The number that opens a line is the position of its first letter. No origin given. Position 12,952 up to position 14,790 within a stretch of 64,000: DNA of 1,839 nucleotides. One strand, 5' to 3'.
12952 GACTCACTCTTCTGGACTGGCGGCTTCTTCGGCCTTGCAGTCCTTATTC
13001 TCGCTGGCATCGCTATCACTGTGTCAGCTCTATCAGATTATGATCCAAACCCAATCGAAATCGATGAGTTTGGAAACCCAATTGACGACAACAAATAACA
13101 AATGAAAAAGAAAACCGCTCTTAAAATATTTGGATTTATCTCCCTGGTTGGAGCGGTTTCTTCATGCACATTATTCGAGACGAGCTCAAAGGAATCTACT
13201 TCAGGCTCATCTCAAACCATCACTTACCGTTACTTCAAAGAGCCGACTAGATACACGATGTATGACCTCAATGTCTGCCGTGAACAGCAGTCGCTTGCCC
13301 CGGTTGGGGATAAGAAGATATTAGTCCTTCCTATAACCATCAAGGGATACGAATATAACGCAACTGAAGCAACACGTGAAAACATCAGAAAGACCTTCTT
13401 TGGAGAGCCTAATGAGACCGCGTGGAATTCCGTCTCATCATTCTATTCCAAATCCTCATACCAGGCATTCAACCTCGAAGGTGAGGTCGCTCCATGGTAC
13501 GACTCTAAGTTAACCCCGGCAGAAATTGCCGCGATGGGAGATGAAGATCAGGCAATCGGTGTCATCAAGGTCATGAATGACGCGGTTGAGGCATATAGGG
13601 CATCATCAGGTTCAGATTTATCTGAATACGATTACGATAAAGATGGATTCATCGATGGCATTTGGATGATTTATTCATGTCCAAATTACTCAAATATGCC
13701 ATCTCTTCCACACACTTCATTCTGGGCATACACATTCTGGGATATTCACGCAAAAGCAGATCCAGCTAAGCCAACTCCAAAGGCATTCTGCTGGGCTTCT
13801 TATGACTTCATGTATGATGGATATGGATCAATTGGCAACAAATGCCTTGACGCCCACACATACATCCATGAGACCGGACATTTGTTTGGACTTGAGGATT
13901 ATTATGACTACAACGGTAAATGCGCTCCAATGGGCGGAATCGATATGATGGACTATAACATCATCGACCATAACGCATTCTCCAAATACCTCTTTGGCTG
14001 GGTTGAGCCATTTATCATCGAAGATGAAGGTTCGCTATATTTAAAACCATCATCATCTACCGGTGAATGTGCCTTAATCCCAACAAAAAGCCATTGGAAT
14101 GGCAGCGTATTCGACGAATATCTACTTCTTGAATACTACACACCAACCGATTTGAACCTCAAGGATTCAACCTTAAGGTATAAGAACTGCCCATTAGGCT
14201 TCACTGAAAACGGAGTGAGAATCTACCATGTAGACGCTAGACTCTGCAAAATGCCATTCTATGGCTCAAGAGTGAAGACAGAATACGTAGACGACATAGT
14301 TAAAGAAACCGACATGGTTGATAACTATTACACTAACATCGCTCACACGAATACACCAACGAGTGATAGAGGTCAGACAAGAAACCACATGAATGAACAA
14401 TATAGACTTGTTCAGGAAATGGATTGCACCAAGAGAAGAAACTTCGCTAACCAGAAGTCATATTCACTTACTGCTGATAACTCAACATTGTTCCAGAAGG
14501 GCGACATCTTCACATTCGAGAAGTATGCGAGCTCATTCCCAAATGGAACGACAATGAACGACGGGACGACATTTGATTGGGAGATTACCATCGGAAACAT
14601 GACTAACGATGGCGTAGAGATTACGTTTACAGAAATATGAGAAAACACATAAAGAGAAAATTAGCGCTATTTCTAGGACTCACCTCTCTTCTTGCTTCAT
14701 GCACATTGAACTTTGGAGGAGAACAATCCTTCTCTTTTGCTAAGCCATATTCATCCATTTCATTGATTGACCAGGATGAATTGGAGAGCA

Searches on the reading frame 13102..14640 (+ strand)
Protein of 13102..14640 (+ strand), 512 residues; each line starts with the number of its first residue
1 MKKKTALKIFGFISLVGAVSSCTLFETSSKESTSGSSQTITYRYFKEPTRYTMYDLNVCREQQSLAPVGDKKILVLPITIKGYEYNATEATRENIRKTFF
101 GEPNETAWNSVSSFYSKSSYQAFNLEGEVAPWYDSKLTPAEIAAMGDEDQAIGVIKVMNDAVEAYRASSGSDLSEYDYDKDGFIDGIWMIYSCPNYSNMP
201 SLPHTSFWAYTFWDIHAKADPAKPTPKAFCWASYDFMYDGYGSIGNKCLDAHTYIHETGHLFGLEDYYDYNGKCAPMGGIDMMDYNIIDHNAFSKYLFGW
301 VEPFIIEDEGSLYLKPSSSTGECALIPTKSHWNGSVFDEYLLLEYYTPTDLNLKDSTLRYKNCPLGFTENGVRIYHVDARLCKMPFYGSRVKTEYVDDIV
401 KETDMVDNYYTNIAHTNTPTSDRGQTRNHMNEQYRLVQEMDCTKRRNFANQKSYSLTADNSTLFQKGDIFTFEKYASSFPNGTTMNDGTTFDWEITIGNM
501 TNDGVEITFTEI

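Call 19: search_protein_families(library=ncbifam, proteins=[window:13102-14640:+], max_evalue=0.00001)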
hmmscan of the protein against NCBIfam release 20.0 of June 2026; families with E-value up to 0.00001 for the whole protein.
window:13102-14640:+ (512 aa): 1 family
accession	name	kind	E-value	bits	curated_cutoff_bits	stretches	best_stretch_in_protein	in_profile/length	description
TIGR03296.1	M6dom_TIGR03296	domain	2e-22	80.4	110.8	1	85-349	6-271/286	M6 family metalloprotease domain-containing protein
